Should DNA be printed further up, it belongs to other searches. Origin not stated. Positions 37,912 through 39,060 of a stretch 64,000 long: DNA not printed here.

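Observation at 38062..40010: Secreted single-cysteine SoxYZ-fusion carrier paired with a secreted MBL hydrolase: a poorly understood module near the quinoprotein island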

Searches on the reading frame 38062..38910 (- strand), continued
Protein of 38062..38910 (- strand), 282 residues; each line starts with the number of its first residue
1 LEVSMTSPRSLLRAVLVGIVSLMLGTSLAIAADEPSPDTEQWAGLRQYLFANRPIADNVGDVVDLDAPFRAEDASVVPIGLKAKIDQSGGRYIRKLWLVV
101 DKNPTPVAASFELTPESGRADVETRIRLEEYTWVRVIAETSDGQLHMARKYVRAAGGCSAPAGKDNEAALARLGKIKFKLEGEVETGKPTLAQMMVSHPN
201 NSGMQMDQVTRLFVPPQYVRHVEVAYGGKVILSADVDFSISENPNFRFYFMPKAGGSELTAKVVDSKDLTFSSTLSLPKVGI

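Call 78: search_protein_families(library=ncbifam, proteins=[P0369, P0385, P0330, L090:9643-9996:+, L090:8969-9637:+, L090:8131-8958:+, L090:6172-7932:+, L091:10812-11753:+, L091:11895-12278:+, L091:12280-13539:+], max_evalue=0.001)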
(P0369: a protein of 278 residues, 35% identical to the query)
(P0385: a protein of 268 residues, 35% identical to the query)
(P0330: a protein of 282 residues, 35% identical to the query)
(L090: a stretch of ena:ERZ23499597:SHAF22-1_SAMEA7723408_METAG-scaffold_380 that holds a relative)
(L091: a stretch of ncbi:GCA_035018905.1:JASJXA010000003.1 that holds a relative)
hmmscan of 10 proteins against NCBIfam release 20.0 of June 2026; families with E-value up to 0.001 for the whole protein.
P0369 (278 aa): 3 families
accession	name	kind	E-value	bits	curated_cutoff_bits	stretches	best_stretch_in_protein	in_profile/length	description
TIGR04557.1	fuse_rel_SoxYZ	equivalog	8.1e-62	208.5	140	1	39-265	1-226/226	quinoprotein dehydrogenase-associated SoxYZ-like carrier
TIGR04488.1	SoxY_true_GGCGG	equivalog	4.5e-18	66.1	125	1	49-155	47-147/149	thiosulfate oxidation carrier protein SoxY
TIGR04490.1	SoxZ_true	equivalog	6.4e-11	42.1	76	1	189-268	16-96/98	thiosulfate oxidation carrier complex protein SoxZ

P0385 (268 aa): 4 families
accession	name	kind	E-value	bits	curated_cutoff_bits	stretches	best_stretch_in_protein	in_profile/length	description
TIGR04557.1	fuse_rel_SoxYZ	equivalog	7.9e-67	224.9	140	1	33-260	1-226/226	quinoprotein dehydrogenase-associated SoxYZ-like carrier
TIGR04488.1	SoxY_true_GGCGG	equivalog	7.8e-23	81.5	125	1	28-149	33-149/149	thiosulfate oxidation carrier protein SoxY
TIGR04490.1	SoxZ_true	equivalog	8.1e-22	77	76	1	176-264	8-97/98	thiosulfate oxidation carrier complex protein SoxZ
TIGR04487.1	SoxY_para_1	exception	1.3e-19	70.5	172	1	39-138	36-134/146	SoxY-related AACIE arm protein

P0330 (282 aa): 4 families
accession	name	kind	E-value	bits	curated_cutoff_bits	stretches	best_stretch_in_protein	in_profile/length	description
TIGR04557.1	fuse_rel_SoxYZ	equivalog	1.8e-69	233.5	140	1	46-270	4-226/226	quinoprotein dehydrogenase-associated SoxYZ-like carrier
TIGR04488.1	SoxY_true_GGCGG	equivalog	3.2e-16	60.1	125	1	27-158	24-147/149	thiosulfate oxidation carrier protein SoxY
TIGR04487.1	SoxY_para_1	exception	2.1e-12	47.1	172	1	54-147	41-132/146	SoxY-related AACIE arm protein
TIGR04490.1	SoxZ_true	equivalog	4.6e-12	45.7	76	1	183-271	4-94/98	thiosulfate oxidation carrier complex protein SoxZ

L090:9643-9996:+ (117 aa): 0 families

L090:8969-9637:+ (222 aa): 0 families

L090:8131-8958:+ (275 aa): 2 families
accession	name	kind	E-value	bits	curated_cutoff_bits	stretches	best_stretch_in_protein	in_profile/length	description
TIGR00782.1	ccoP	equivalog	0.00017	21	179.95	0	132-198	194-260/285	cytochrome-c oxidase, cbb3-type subunit III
NF045773.1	cytochro_C550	exception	0.00081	19.3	125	0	111-199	22-101/118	cytochrome c550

L090:6172-7932:+ (586 aa): 5 families
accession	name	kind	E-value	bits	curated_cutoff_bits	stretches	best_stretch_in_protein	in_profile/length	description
TIGR03075.1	PQQ_enz_alc_DH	subfamily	7.5e-162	539.6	480.05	1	26-558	4-530/530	PQQ-dependent dehydrogenase, methanol/ethanol family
TIGR04528.1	acido_non_PQQ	subfamily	4.5e-109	365.4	650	1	39-554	3-484/493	acido-empty-quinoprotein group A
TIGR03074.1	PQQ_membr_DH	subfamily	7e-49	166.4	832.65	2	34-362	149-502/783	membrane-bound PQQ-dependent dehydrogenase, glucose/quinate/shikimate family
TIGR03300.1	assembly_YfgL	equivalog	8.4e-13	47.7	285.2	1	67-200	39-153/377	outer membrane protein assembly factor BamB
NF008351.0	PRK11138.1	equivalog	1.3e-10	40.4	423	1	93-203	64-171/394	outer membrane protein assembly factor BamB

L091:10812-11753:+ (313 aa): 18 families
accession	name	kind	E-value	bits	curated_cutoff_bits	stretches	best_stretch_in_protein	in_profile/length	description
TIGR04559.1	SoxH_rel_PQQ_2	hypoth_equivalog_domain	2.2e-122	407.9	280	1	32-313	2-283/283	quinoprotein relay system zinc metallohydrolase 2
TIGR04558.1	SoxH_rel_PQQ_1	hypoth_equivalog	2.9e-61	207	300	1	31-311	5-281/285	quinoprotein relay system zinc metallohydrolase 1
NF033088.2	bla_subclass_B1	equivalog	8.1e-12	45.2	200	1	28-248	2-206/217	subclass B1 metallo-beta-lactamase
NF012229.1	bla_class_B_core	domain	1.4e-07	31.7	100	1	64-193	19-135/139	metallo-beta-lactamase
NF033087.1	bla_subclass_B2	equivalog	2.2e-06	27.6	240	1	34-117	4-79/221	subclass B2 metallo-beta-lactamase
NF012225.0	blaSFH_gen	exception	2.6e-06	27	440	1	61-117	46-102/252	SFH-related subclass B2 metallo-beta-lactamase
TIGR03413.1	GSH_gloB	equivalog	5.8e-06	25.8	200.8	0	68-123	17-69/248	hydroxyacylglutathione hydrolase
NF012137.0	bla_xUS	exception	2.2e-05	24.1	400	1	12-243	4-219/246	MUS/TUS/MOC family subclass B1 metallo-beta-lactamase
NF038003.2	blaPFM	exception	2.4e-05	23.9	525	1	63-117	49-103/253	PFM family subclass B2 metallo-beta-lactamase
NF012224.1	blaSFH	exception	3.1e-05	23.5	550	1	53-117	38-100/250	SFH family subclass B2 metallo-beta-lactamase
NF040860.1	blaWUS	exception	7e-05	22.2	540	0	12-115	5-104/246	WUS family subclass B1 metallo-beta-lactamase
NF012146.1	blaB-IND-MUS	exception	7.7e-05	22.1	270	0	17-111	9-100/237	BlaB/IND/MUS family subclass B1 metallo-beta-lactamase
NF047964.1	blaMYX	exception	8e-05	22.1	520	1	29-118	50-137/261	MYX family subclass B1 metallo-beta-lactamase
NF000437.2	blaFIM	exception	0.00016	21.4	590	1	22-119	29-126/262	FIM family subclass B1 metallo-beta-lactamase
NF000442.2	blaTUS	exception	0.00019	21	550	0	7-258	3-232/248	TUS family subclass B1 metallo-beta-lactamase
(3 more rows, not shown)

L091:11895-12278:+ (127 aa): 1 family
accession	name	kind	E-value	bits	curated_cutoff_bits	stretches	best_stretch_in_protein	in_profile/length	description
NF049874.1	PdsA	exception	0.00036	20.4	330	0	34-61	21-49/198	periplasmic diheme shuttle PdsA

L091:12280-13539:+ (419 aa): 4 families
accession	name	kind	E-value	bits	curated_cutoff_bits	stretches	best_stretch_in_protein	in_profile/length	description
NF049943.1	SQR_III_seleno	exception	2.2e-27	96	525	1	32-374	2-344/406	type III sulfide quinone reductase, selenoprotein subtype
NF042949.2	3PPDioc_HcaD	equivalog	2.5e-08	33.1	450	1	33-135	4-108/386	3-phenylpropionate/cinnamic acid dioxygenase ferredoxin--NAD(+) reductase subunit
TIGR03169.1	Nterm_to_SelD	hypoth_equivalog_domain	3.4e-07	29.9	310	1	33-346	2-311/365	pyridine nucleotide-disulfide oxidoreductase family protein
TIGR02374.1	nitri_red_nirB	equivalog_domain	6.1e-06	24.9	578.35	1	33-135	1-106/794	nitrite reductase large subunit NirB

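Call 81: find_encoding_contigs(protein=P0315, flank=10000, max_places=1)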
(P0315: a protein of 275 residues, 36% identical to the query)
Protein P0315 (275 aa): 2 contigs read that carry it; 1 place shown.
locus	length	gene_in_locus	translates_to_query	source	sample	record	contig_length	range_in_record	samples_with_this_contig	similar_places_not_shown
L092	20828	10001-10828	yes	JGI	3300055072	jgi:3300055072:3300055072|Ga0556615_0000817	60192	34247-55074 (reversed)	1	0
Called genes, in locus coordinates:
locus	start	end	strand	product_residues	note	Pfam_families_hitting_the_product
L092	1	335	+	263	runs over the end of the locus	PF13365:Trypsin_2, PF00595:PDZ (weak), PF13180:PDZ_2, PF17820:PDZ_6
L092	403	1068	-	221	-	PF18306:LDcluster4, PF03641:Lysine_decarbox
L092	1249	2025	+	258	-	PF00702:Hydrolase, PF13419:HAD_2, PF13242:Hydrolase_like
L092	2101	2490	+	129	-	PF00903:Glyoxalase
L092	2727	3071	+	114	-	-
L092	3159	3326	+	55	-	-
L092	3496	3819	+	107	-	PF01521:Fe-S_biosyn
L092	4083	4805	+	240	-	PF06181:Urate_ox_N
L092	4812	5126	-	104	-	-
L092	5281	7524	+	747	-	PF23139:OB_YrrC, PF14520:HHH_5 (weak), PF14490:HHH_RecD2, PF13086:AAA_11, PF13604:AAA_30, PF13245:AAA_19, PF18335:SH3_13, PF13538:UvrD_C_2, +9 more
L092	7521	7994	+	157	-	PF01258:zf-dskA_traR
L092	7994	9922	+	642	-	PF00330:Aconitase, PF28406:AcnX_3rd (faint), PF00694:Aconitase_C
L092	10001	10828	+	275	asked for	PF13501:SoxY, PF08770:SoxZ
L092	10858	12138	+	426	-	PF07992:Pyr_redox_2, PF21706:FCSD_central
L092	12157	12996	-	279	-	-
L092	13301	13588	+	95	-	PF13370:Fer4_13 (weak)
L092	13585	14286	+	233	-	PF12705:PDDEXK_1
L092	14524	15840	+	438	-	PF13428:TPR_14 (faint), PF13174:TPR_6 (faint), PF13371:TPR_9 (faint), PF07719:TPR_2 (faint), PF13432:TPR_16 (weak), PF13525:YfiO, PF14559:TPR_19 (weak)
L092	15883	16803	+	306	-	PF03435:Sacchrp_dh_NADP (faint), PF03446:NAD_binding_2, PF03807:F420_oxidored (weak), PF14833:NAD_binding_11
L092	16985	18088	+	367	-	PF00691:OmpA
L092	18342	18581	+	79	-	PF02635:DsrE (weak)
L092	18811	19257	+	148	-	PF12973:Cupin_7 (weak), PF05899:Cupin_3 (faint), PF02311:AraC_binding (weak), PF07883:Cupin_2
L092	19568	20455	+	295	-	PF04333:MlaA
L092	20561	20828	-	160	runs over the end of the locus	PF00378:ECH_1, PF16113:ECH_2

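Call 82: find_encoding_contigs(protein=P0355, flank=10000, max_places=1)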
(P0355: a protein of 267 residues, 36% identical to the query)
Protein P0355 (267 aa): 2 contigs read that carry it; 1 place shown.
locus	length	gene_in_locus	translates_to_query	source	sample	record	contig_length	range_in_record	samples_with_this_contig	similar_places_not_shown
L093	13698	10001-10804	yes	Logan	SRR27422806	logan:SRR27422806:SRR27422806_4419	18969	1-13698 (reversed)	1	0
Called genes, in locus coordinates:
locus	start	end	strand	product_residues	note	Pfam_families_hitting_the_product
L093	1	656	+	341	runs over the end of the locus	PF00092:VWA (weak), PF13519:VWA_2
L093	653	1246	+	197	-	-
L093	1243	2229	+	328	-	PF13519:VWA_2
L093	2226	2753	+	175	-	PF10604:Polyketide_cyc2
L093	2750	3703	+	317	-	-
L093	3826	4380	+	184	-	PF27243:MoxZ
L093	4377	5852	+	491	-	PF00672:HAMP (weak), PF26769:HAMP_PhoQ (faint), PF07730:HisKA_3, PF02518:HATPase_c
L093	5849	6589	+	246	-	PF00072:Response_reg, PF00196:GerE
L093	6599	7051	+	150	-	PF01322:Cytochrom_C_2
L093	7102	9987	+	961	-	PF08482:HrpB_C (faint)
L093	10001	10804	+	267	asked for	PF13501:SoxY, PF08770:SoxZ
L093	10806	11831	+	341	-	PF00005:ABC_tran, PF13304:AAA_21 (faint)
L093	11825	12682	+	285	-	PF01061:ABC2_membrane, PF12698:ABC2_membrane_3, PF12679:ABC2_membrane_2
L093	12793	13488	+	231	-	PF00072:Response_reg, PF00486:Trans_reg_C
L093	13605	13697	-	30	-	?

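Call 83: find_encoding_contigs(protein=P0383, flank=10000, max_places=1)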
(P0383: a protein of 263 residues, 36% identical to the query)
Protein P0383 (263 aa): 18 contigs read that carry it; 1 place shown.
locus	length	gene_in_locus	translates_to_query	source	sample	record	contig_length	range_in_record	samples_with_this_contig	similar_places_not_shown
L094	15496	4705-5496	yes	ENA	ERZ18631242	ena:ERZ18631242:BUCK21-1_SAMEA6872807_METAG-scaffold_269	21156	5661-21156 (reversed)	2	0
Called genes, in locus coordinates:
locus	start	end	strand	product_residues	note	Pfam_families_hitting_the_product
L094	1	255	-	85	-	?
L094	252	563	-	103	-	PF01527:HTH_Tnp_1 (weak)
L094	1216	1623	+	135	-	-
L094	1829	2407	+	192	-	PF04333:MlaA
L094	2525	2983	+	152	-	PF21342:SoxA-TsdA_cyt-c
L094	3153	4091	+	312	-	PF00753:Lactamase_B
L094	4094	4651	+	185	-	PF00581:Rhodanese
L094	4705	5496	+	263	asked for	PF13501:SoxY, PF08770:SoxZ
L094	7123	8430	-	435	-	PF09298:FAA_hydrolase_N, PF01557:FAA_hydrolase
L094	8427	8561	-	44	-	-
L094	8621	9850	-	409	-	PF00067:p450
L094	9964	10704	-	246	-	PF00027:cNMP_binding, PF13545:HTH_Crp_2, PF00325:Crp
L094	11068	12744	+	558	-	PF01514:YscJ_FliF, PF08345:YscJ_FliF_C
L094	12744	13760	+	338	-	PF03448:MgtE_N (faint), PF14842:FliG_N, PF14841:FliG_M, PF01706:FliG_C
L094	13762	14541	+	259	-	-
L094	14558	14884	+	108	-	PF01052:FliMN_C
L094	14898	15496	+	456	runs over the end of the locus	PF00158:Sigma54_activat, PF13191:AAA_16 (weak), PF14532:Sigma54_activ_2, PF07728:AAA_5, PF25601:AAA_lid_14, PF02954:HTH_8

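Call 84: search_protein_families(library=ncbifam, proteins=[P0315, P0355, P0383, L094:3153-4091:+, L094:4094-4651:+, L094:2525-2983:+, L092:10858-12138:+, L093:7102-9987:+, L093:3826-4380:+], max_evalue=0.0001)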
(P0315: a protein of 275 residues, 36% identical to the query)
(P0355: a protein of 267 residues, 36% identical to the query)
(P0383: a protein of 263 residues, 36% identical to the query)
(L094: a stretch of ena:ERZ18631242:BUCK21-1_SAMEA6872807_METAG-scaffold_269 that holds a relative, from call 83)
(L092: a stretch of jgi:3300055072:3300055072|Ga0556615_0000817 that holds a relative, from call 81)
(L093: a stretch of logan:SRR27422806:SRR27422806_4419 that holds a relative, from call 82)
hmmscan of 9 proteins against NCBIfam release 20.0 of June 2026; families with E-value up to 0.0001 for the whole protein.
P0315 (275 aa): 4 families
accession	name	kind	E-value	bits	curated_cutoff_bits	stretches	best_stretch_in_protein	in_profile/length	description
TIGR04557.1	fuse_rel_SoxYZ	equivalog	3.1e-65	219.6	140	1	38-264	1-223/226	quinoprotein dehydrogenase-associated SoxYZ-like carrier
TIGR04488.1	SoxY_true_GGCGG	equivalog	8.6e-18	65.2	125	1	12-154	11-147/149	thiosulfate oxidation carrier protein SoxY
TIGR04490.1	SoxZ_true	equivalog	5e-17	61.6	76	1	182-267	7-93/98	thiosulfate oxidation carrier complex protein SoxZ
TIGR04487.1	SoxY_para_1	exception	9.7e-16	57.9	172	1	43-146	35-135/146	SoxY-related AACIE arm protein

P0355 (267 aa): 4 families
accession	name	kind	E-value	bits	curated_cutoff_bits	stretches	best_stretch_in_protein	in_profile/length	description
TIGR04557.1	fuse_rel_SoxYZ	equivalog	1.2e-65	221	140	1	27-256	1-226/226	quinoprotein dehydrogenase-associated SoxYZ-like carrier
TIGR04488.1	SoxY_true_GGCGG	equivalog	1.2e-14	55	125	1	31-142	41-147/149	thiosulfate oxidation carrier protein SoxY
TIGR04490.1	SoxZ_true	equivalog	3.8e-10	39.6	76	1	169-259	5-96/98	thiosulfate oxidation carrier complex protein SoxZ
TIGR04487.1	SoxY_para_1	exception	1.7e-08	34.4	172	1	30-133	32-134/146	SoxY-related AACIE arm protein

P0383 (263 aa): 4 families
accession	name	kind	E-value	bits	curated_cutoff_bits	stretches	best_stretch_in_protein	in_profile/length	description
TIGR04557.1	fuse_rel_SoxYZ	equivalog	7.4e-67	225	140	1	33-255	1-225/226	quinoprotein dehydrogenase-associated SoxYZ-like carrier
TIGR04488.1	SoxY_true_GGCGG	equivalog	4.5e-18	66.1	125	1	4-144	9-147/149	thiosulfate oxidation carrier protein SoxY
TIGR04490.1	SoxZ_true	equivalog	3.6e-12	46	76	1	175-257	11-94/98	thiosulfate oxidation carrier complex protein SoxZ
TIGR04487.1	SoxY_para_1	exception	1.3e-07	31.5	172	1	22-132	19-131/146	SoxY-related AACIE arm protein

L094:3153-4091:+ (312 aa): 4 families
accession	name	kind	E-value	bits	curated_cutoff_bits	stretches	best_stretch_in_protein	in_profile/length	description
TIGR04559.1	SoxH_rel_PQQ_2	hypoth_equivalog_domain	9.4e-107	356.6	280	1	34-312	3-283/283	quinoprotein relay system zinc metallohydrolase 2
TIGR04558.1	SoxH_rel_PQQ_1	hypoth_equivalog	2.6e-47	161.3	300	1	36-310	9-281/285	quinoprotein relay system zinc metallohydrolase 1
NF012229.1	bla_class_B_core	domain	1e-05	25.8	100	1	66-193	20-135/139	metallo-beta-lactamase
NF033088.2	bla_subclass_B1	equivalog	4.2e-05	23.3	200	0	61-244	31-203/217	subclass B1 metallo-beta-lactamase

L094:4094-4651:+ (185 aa): 2 families
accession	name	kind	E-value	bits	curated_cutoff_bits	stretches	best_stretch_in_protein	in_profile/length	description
TIGR03865.1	PQQ_CXXCW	subfamily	7.6e-54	182.1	128.05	1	15-178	3-166/167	PQQ-dependent catabolism-associated CXXCW motif protein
NF045694.1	seleno_TsoB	exception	3.5e-13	48.5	805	1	117-177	98-159/572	rhodanese/DsbD fusion-like selenoprotein TsoB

L094:2525-2983:+ (152 aa): 1 family
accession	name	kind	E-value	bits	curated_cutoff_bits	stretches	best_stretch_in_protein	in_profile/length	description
TIGR04484.1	thiosulf_SoxA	equivalog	2e-12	46.9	110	1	40-147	102-205/212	sulfur oxidation c-type cytochrome SoxA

L092:10858-12138:+ (426 aa): 7 families
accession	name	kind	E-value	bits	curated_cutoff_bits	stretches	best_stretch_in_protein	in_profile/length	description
NF049943.1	SQR_III_seleno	exception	3.6e-44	151.2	525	1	44-378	1-343/406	type III sulfide quinone reductase, selenoprotein subtype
TIGR03169.1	Nterm_to_SelD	hypoth_equivalog_domain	7e-09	35.5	310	1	110-328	68-284/365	pyridine nucleotide-disulfide oxidoreductase family protein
TIGR03385.1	CoA_CoA_reduc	equivalog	1.5e-07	30.5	578.8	1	45-155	1-122/439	CoA-disulfide reductase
NF007123.0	PRK09564.1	equivalog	4.6e-06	25.6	458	1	44-150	1-117/444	CoA-disulfide reductase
NF045765.1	PhenlGlyoxDHPadH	equivalog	1e-05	24.6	475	1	46-158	5-121/416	NADH-dependent phenylglyoxylate dehydrogenase subunit epsilon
NF041682.1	ant_diox_AndAa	equivalog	3.6e-05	22.6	650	0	44-148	4-113/406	anthranilate 1,2-dioxygenase system ferredoxin--NAD(+) reductase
NF003437.0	PRK04965.1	equivalog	7.2e-05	21.9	392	0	45-155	4-118/378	NADH:flavorubredoxin reductase NorW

L093:7102-9987:+ (961 aa): 0 families

L093:3826-4380:+ (184 aa): 0 families

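Call 86: find_related_loci(query=A3, collection=metagenome_contigs, flank=8000)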
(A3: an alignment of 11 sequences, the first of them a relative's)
Query A3 (268 aa) in metagenome_contigs; peptide patterns used: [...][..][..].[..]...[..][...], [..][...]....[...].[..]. (x = any residue, [..] = any of these).
600 stretches matched a pattern (row limit reached: there are more); 559 encode a relative of the query (tblastn E <= 1e-3); the best 80 are kept; 80 distinct loci.
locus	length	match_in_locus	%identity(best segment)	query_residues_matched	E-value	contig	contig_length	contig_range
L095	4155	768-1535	55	11-266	8e-93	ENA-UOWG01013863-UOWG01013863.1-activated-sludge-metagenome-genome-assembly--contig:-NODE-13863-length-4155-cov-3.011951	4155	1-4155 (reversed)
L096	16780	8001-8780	55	6-266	9e-88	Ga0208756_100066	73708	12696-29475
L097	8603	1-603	57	65-266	2e-70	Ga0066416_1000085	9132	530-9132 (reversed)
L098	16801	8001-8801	42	1-267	2e-66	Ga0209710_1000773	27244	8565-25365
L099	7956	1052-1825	39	5-262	5e-55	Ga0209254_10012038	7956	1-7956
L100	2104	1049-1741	37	33-262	4e-55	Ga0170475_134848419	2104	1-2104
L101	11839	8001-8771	38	9-262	2e-52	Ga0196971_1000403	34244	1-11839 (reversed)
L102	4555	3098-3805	36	33-266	3e-52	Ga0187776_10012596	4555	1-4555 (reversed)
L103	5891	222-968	38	21-265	4e-52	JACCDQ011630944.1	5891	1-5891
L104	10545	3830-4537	36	33-266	3e-52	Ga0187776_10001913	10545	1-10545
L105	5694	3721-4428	37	33-266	7e-52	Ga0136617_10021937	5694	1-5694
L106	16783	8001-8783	35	8-266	2e-51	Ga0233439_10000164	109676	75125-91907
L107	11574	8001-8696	38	36-265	4e-51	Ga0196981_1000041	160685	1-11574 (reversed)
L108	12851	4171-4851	39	36-260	5e-51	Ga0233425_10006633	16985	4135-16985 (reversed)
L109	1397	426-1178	37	12-260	2e-53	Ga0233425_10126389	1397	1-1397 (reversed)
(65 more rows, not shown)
